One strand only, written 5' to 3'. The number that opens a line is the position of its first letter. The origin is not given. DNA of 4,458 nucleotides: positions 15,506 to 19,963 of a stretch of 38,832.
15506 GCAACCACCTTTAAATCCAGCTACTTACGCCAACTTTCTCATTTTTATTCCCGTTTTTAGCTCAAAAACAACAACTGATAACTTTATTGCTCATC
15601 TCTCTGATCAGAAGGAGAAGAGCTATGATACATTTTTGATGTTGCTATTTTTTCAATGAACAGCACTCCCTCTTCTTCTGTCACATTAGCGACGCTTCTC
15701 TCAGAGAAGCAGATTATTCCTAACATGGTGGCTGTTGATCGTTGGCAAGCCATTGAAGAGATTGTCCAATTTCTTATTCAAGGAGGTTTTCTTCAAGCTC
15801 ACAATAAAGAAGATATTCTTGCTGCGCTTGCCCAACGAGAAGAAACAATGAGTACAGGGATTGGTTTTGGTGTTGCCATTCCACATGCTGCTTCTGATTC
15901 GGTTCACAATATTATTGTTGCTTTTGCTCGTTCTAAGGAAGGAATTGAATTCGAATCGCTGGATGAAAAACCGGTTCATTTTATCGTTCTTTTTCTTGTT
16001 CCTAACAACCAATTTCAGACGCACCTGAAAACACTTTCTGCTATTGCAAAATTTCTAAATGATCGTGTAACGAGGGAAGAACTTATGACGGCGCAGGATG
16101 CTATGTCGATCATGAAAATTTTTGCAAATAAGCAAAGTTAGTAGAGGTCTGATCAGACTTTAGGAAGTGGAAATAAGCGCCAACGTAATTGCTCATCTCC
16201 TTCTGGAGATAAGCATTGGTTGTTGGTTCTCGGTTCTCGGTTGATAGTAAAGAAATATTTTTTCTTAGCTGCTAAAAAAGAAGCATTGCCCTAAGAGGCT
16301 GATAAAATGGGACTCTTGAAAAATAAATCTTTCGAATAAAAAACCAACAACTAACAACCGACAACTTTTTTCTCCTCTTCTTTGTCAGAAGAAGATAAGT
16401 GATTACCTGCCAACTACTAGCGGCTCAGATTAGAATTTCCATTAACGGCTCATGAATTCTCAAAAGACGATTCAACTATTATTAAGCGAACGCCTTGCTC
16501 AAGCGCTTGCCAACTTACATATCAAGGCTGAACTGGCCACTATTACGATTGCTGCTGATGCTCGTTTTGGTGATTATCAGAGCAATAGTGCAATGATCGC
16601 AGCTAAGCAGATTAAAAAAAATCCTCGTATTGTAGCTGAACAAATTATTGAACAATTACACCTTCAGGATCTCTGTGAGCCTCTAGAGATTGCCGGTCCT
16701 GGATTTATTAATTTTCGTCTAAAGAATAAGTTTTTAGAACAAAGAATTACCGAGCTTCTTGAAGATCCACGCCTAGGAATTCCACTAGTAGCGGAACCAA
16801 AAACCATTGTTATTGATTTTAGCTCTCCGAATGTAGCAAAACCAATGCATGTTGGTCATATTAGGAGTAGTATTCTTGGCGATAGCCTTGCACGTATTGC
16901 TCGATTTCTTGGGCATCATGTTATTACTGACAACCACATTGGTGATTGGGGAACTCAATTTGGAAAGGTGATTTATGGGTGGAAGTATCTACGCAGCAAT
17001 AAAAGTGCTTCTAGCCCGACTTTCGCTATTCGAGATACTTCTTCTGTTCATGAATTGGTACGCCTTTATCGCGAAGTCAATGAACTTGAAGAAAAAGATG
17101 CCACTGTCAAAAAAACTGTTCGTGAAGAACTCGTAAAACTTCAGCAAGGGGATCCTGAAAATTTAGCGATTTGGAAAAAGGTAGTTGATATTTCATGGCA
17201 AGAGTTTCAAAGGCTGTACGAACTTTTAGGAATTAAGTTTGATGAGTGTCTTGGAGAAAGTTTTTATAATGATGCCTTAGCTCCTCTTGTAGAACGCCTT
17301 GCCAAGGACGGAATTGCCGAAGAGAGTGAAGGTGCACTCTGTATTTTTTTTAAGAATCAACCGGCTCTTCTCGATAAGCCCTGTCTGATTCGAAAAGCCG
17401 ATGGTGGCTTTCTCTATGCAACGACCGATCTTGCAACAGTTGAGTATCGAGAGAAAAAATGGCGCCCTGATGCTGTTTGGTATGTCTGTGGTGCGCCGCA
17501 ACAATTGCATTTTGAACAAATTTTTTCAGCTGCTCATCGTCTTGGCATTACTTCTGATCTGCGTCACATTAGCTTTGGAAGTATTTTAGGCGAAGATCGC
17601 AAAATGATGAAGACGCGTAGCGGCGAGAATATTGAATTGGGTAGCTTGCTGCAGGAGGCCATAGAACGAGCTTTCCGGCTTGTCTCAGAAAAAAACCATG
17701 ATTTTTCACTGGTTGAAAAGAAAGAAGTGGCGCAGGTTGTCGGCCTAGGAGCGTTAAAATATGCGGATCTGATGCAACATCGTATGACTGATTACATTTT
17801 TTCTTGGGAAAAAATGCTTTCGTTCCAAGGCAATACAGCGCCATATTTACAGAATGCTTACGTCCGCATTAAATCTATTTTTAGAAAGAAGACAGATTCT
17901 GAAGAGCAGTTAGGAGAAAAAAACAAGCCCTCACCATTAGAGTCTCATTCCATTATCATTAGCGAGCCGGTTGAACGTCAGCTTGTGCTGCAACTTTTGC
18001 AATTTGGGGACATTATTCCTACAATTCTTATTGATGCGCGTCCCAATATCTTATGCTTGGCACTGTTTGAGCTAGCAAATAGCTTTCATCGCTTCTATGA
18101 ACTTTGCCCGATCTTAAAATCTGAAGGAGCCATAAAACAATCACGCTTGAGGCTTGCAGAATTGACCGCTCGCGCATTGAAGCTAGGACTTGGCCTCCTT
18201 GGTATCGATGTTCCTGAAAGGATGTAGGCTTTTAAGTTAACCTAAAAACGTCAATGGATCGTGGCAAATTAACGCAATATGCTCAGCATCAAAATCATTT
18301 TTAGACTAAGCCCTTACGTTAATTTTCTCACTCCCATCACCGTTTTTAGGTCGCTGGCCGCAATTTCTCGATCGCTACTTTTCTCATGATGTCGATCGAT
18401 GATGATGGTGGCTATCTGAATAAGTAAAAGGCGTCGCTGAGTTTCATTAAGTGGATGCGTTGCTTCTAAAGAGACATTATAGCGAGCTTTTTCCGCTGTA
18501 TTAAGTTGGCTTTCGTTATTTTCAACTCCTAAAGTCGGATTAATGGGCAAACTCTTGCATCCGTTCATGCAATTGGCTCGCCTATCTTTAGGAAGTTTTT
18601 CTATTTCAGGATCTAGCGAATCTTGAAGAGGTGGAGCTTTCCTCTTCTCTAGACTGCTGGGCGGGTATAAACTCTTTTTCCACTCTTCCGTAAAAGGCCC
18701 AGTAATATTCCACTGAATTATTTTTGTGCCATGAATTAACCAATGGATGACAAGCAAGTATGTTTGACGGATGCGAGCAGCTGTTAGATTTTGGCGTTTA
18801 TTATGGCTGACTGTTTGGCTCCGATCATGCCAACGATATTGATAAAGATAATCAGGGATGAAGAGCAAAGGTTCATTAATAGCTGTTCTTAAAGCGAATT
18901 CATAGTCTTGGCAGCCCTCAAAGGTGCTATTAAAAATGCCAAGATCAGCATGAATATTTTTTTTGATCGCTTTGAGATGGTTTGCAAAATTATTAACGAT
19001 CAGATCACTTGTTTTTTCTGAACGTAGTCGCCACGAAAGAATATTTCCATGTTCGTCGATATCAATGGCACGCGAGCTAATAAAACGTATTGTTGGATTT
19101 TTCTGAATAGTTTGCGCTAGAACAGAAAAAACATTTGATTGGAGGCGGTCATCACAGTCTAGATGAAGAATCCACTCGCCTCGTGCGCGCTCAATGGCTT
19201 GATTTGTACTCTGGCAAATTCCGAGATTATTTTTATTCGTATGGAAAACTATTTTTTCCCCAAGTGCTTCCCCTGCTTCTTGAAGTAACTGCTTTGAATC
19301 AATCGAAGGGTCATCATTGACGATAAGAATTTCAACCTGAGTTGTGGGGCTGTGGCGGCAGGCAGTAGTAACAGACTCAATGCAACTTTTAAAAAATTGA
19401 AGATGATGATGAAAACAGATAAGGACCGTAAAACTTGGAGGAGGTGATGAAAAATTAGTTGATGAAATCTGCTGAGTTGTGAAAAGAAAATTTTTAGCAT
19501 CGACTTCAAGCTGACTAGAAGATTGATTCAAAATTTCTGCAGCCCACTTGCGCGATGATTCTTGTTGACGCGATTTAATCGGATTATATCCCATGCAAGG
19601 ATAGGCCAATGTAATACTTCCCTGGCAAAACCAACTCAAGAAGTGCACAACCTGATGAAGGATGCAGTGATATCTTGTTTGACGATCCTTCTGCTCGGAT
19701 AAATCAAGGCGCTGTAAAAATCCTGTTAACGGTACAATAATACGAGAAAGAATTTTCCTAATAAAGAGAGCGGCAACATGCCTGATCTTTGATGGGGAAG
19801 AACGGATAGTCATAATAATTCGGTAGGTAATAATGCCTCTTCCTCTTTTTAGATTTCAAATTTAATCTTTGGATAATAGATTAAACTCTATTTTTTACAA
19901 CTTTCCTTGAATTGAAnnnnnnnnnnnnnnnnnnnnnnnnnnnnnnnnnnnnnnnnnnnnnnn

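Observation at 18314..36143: Complete-looking ABC-transporter-dependent (Wzm/Wzt) glycan locus with about 11 glycosyltransferase genes next to core genes of a chlamydia-like genome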

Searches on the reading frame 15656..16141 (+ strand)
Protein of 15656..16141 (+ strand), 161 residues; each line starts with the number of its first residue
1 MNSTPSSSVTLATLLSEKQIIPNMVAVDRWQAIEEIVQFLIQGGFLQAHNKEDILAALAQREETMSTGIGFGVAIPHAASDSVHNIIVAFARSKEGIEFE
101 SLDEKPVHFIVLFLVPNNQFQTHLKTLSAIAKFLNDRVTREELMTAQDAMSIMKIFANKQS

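Call 4: search_protein_families(library=pfam, proteins=[window:15656-16141:+], max_evalue=0.01)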
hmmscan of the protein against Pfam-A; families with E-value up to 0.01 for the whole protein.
window:15656-16141:+ (161 aa): 2 families
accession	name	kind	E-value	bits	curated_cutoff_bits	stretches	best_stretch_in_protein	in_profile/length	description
PF00359.27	PTS_EIIA_2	-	1.1e-34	119.9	27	1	14-158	2-143/144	Phosphoenolpyruvate-dependent sugar phosphotransferase system, EIIA 2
PF07565.18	Band_3_cyto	-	0.00032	20.9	34.3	1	85-152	204-273/294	Band 3 cytoplasmic domain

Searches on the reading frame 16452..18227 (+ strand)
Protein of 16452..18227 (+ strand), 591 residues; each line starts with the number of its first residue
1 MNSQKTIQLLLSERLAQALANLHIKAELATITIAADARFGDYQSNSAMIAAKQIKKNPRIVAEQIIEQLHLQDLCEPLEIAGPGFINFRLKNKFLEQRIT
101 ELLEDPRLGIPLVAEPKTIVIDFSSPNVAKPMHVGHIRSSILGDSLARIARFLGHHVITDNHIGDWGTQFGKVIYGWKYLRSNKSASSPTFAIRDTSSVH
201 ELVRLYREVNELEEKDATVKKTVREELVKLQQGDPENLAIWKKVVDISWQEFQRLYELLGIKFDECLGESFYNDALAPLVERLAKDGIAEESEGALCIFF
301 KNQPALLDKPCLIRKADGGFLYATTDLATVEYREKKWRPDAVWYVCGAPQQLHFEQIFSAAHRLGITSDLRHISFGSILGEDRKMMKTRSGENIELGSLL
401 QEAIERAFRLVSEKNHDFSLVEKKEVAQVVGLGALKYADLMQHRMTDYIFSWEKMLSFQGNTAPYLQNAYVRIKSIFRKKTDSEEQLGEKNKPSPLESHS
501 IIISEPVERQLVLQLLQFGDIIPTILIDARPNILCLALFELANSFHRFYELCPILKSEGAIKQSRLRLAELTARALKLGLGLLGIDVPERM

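Call 4: search_protein_families(library=pfam, proteins=[window:16452-18227:+], max_evalue=0.01)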
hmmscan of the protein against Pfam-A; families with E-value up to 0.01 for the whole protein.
window:16452-18227:+ (591 aa): 3 families
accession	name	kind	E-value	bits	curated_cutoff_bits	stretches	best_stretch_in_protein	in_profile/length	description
PF00750.26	tRNA-synt_1d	-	2.2e-97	326.6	23.3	1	100-452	3-349/349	tRNA synthetases class I (R), catalytic domain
PF05746.21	DALR_1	-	1.1e-29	103.3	22.3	1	466-591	1-117/117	DALR anticodon binding domain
PF03485.21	Arg_tRNA_synt_N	-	7e-23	81.5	21.5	1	11-90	3-85/85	Arginyl tRNA synthetase N terminal domain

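Call 8: find_related_loci(query=window:16452-18227:+, collection=genome_contigs, flank=10000)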
Query window:16452-18227:+ (591 aa) in genome_contigs; peptide patterns used: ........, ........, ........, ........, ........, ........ (x = any residue, [..] = any of these).
599 stretches matched a pattern (row limit reached: there are more); 580 encode a relative of the query (tblastn E <= 1e-3); the best 80 are kept; 80 distinct loci.
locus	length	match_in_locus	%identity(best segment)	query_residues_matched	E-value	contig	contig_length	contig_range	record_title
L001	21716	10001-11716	71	1-591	0e+0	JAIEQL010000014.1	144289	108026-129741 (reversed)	MAG: Chthoniobacterales bacterium isolate co.spades.DASTOOL.2.5kb_149 c_000000444908, whole genome shotgun sequence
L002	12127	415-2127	69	4-591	0e+0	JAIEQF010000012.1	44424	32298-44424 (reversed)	MAG: Chthoniobacterales bacterium isolate co.spades.DASTOOL.2.5kb_122 c_000000442416, whole genome shotgun sequence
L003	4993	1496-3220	68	1-591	0e+0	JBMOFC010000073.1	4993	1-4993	MAG: Chthoniobacterales bacterium isolate Deming_bin.170 contig59520, whole genome shotgun sequence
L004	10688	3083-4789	66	6-591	0e+0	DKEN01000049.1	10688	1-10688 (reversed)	MAG TPA_asm: Spartobacteria bacterium UBA6821 UBA6821_contig_451, whole genome shotgun sequence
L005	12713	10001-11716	66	3-591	0e+0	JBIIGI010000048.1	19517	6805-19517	MAG: Chthoniobacterales bacterium isolate ME2001-07-16D8pf_3300042503_group1_bin107 Rohwer_bin2614_scaffold_1973_c1, who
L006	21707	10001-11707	66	6-591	0e+0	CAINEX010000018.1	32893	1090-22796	MAG: uncultured Spartobacteria bacterium isolate AlinenLipids_bin-3656 genome assembly, contig: bin-3656:018/140, whole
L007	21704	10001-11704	65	7-591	0e+0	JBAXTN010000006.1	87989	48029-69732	MAG: bacterium isolate ELA636 MAG636_6, whole genome shotgun sequence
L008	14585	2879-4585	65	6-591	0e+0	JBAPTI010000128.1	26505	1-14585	MAG: Chthoniobacterales bacterium isolate MFD02790_ilm_asm_bin2 k127_47097, whole genome shotgun sequence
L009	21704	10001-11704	66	11-591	0e+0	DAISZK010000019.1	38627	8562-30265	MAG TPA_asm: Chthoniobacterales bacterium isolate CTOTU22592 NODE_35_length_38627_cov_9.559784, whole genome shotgun seq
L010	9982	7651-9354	65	11-591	0e+0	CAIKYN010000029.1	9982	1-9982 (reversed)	MAG: uncultured Spartobacteria bacterium isolate C24_bin-1875 genome assembly, contig: bin-1875:029/417, whole genome sh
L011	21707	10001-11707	64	6-591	0e+0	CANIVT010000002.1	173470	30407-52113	MAG: Spartobacteria bacterium isolate RH-18aug17-143 genome assembly, contig: RH-18aug17-C96, whole genome shotgun seque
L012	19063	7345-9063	63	6-591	0e+0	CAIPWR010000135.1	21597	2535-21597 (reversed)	MAG: uncultured Spartobacteria bacterium isolate AM-2014-D2_bin-103 genome assembly, contig: bin-103:135/169, whole geno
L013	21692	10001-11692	65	11-591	0e+0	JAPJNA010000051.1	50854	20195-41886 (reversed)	MAG: Chthoniobacterales bacterium isolate MAG15 k99_1920174, whole genome shotgun sequence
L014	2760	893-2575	63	6-591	0e+0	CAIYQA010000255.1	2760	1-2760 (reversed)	MAG: uncultured Spartobacteria bacterium isolate MJ-time_bin-8667 genome assembly, contig: bin-8667:255/532, whole genom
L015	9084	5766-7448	62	6-591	0e+0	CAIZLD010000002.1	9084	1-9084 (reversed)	MAG: uncultured Spartobacteria bacterium isolate Loc080925-8m_bin-142 genome assembly, contig: bin-142:02/77, whole geno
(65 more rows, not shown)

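Call 11: find_encoding_contigs(protein=window:16452-18227:+, flank=10000, max_places=4)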
Protein window:16452-18227:+ (591 aa): 2 contigs read that carry it; 2 places shown.
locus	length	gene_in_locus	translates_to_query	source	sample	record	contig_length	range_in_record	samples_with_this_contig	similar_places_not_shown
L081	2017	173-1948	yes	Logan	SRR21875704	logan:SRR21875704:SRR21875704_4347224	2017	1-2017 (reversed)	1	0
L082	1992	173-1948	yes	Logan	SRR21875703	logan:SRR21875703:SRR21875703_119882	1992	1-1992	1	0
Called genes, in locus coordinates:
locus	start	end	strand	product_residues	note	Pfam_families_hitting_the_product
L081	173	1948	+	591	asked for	PF03485:Arg_tRNA_synt_N, PF00750:tRNA-synt_1d, PF05746:DALR_1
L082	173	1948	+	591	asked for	PF03485:Arg_tRNA_synt_N, PF00750:tRNA-synt_1d, PF05746:DALR_1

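Call 14: search_protein_families(library=pfam, proteins=[L009:11786-12433:+, L009:12437-13384:+, L009:13395-14222:+, L009:14219-15094:+, L009:15129-15941:+, L009:15943-16671:+, L009:16690-17670:+, L009:17811-18986:+, L009:19233-21674:+, L001:12418-16191:+], max_evalue=0.001)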
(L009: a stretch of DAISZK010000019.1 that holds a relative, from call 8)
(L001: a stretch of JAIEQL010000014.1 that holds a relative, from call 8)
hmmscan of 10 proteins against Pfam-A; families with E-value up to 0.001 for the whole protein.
L009:11786-12433:+ (215 aa): 3 families
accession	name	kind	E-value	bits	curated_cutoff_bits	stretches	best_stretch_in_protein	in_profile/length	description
PF02223.23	Thymidylate_kin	-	4.2e-46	157.4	27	1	10-201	1-185/185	Thymidylate kinase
PF13521.12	AAA_28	-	2.8e-07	31.3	27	1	8-109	2-91/164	AAA domain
PF13401.12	AAA_22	-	0.00024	21.9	27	1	6-97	6-90/130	AAA domain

L009:12437-13384:+ (315 aa): 1 family
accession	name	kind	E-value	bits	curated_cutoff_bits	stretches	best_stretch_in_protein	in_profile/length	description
PF13177.12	DNA_pol3_delta2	-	2.1e-34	119.3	27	1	6-149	3-158/161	DNA polymerase III, delta subunit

L009:13395-14222:+ (275 aa): 1 family
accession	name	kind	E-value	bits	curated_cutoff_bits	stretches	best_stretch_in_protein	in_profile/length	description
PF00696.33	AA_kinase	-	1.7e-35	123.3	24.9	1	6-243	3-233/234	Amino acid kinase family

L009:14219-15094:+ (291 aa): 3 families
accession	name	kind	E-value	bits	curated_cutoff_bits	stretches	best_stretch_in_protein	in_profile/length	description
PF12679.13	ABC2_membrane_2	-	6.6e-12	45.7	27.2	1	16-291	5-283/283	ABC-2 family transporter protein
PF12730.13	ABC2_membrane_4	-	0.00014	22.3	27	1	24-131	11-122/179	ABC-2 family transporter protein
PF13346.12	ABC2_membrane_5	-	0.00044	20.3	25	1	65-140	39-114/205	ABC-2 family transporter protein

L009:15129-15941:+ (270 aa): 0 families

L009:15943-16671:+ (242 aa): 2 families
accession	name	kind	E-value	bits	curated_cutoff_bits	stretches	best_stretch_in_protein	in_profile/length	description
PF12850.12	Metallophos_2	-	2.4e-16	60.6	27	1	1-205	1-152/154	Calcineurin-like phosphoesterase superfamily domain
PF00149.33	Metallophos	-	8.6e-11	43.1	21.5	1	1-119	1-159/191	Calcineurin-like phosphoesterase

L009:16690-17670:+ (326 aa): 1 family
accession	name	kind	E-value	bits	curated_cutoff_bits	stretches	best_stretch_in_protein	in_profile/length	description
PF01075.23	Glyco_transf_9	-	5.6e-23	82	22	1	80-286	6-225/247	Glycosyltransferase family 9 (heptosyltransferase)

L009:17811-18986:+ (391 aa): 2 families
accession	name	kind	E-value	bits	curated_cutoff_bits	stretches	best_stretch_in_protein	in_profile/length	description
PF06968.18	BATS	-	1.4e-14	54.5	22.2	1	236-358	1-88/88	Biotin and Thiamin Synthesis associated domain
PF04055.27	Radical_SAM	-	8e-12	46.1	29.5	1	60-211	3-158/166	Radical SAM superfamily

L009:19233-21674:+ (813 aa): 2 families
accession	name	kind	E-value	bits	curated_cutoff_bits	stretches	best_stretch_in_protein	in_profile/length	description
PF01136.24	Peptidase_U32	-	6.4e-91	304.2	22.4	2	81-304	1-231/233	Peptidase family U32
PF12392.13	DUF3656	-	1.3e-22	81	22.1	1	388-500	1-105/109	Collagenase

L001:12418-16191:+ (1257 aa): 0 families

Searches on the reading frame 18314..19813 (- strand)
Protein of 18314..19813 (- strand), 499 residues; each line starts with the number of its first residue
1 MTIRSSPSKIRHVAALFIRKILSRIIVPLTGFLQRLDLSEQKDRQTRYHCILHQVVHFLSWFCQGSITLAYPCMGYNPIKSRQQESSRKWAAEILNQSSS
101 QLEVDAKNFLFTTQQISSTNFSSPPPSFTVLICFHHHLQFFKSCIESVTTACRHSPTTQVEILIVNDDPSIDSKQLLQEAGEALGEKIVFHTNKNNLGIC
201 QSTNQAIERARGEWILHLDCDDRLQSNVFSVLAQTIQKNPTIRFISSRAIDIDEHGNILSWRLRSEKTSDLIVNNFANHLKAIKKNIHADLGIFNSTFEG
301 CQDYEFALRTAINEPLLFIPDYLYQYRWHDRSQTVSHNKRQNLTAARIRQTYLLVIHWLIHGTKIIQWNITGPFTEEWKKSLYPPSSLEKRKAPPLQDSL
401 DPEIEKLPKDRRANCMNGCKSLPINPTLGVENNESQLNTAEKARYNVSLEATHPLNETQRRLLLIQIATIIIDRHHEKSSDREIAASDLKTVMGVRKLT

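Call 3: search_protein_families(library=pfam, proteins=[window:18314-19813:-], max_evalue=0.01)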
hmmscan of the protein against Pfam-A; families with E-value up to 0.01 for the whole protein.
window:18314-19813:- (499 aa): 3 families
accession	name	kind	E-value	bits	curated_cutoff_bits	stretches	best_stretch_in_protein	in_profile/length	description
PF00535.33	Glycos_transf_2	-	7.8e-16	58.9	23.3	1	129-254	1-122/168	Glycosyl transferase family 2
PF13641.12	Glyco_tranf_2_3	-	9.3e-05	23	27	1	126-245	2-119/230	Glycosyltransferase like family 2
PF10111.15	Glyco_tranf_2_2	-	0.0015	18.5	27.3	1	157-311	27-200/276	Glycosyltransferase like family 2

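Call 5: search_protein_families(library=ncbifam, proteins=[window:18314-19813:-], max_evalue=0.001)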
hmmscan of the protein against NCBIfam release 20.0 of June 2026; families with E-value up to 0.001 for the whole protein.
window:18314-19813:- (499 aa): 15 families
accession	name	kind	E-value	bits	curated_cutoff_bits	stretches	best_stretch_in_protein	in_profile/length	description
NF007482.0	PRK10073.1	equivalog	9.8e-11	41.2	423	1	127-237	7-111/334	glycosyltransferase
TIGR03111.1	glyc2_xrt_Gpos1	hypoth_equivalog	2.2e-09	36.6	363.95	1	113-245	36-165/439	TIGR03111 family XrtG-associated glycosyltransferase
NF007453.0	PRK10018.1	equivalog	1e-08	35.2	382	1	159-245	35-120/280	colanic acid biosynthesis glycosyltransferase WcaA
TIGR04017.1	WcaA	equivalog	3.3e-08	33.5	495.75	1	158-245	33-119/279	colanic acid biosynthesis glycosyltransferase WcaA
NF050050.1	ProtGlycPglI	equivalog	9.2e-08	31.8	500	1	126-238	2-110/306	GalNAc(5)-diNAcBac-PP-undecaprenol beta-1,3-glucosyltransferase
NF047683.1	TeichurnBiosyTuaG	equivalog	4.4e-07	29.8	400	1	139-239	19-114/252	teichuronic acid biosynthesis protein TuaG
TIGR04283.1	glyco_like_mftF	equivalog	1.4e-06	28.1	182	1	145-324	14-183/221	TIGR04283 family arsenosugar biosynthesis glycosyltransferase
TIGR04242.1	nodulat_NodC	equivalog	3.5e-06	26.2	550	1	112-238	35-158/395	chitooligosaccharide synthase NodC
NF041394.1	GtaseAglG_Halo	equivalog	5.1e-06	26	440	1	129-235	4-106/304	glucosyl-dolichyl phosphate glucuronosyltransferase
NF053739.1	GlytfEpsEBac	equivalog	2.3e-05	23.5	450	1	160-266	31-137/265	glycosyltransferase EpsE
TIGR03937.1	PgaC_IcaA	equivalog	2.6e-05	23.3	422.3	1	150-242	65-156/407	poly-beta-1,6-N-acetyl-D-glucosamine synthase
NF007986.1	PRK10714.1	equivalog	0.00012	21.3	529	1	132-222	12-101/316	undecaprenyl-phosphate 4-deoxy-4-formamido-L-arabinose transferase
NF038299.1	EPS_HpsN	equivalog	0.00019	20.5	425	1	158-252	29-122/317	hormogonium polysaccharide biosynthesis glycosyltransferase HpsN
NF041875.1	EPS_EpsD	equivalog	0.00021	20.8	370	0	153-230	24-98/325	exopolysaccharide biosynthesis glycosyltransferase EpsD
NF038302.1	EPS_HpsE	equivalog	0.00052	19.1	300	1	127-247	2-122/307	hormogonium polysaccharide biosynthesis glycosyltransferase HpsE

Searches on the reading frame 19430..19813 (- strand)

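Call 26: search_protein_families(library=pfam, proteins=[window:19430-19813:-], max_evalue=5)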
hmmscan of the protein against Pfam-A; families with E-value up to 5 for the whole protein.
window:19430-19813:- (128 aa): 1 family
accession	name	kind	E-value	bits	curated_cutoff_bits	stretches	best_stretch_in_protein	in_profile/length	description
PF01857.25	RB_B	-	0.046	14.1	26.9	1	15-82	3-69/144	Retinoblastoma-associated protein B domain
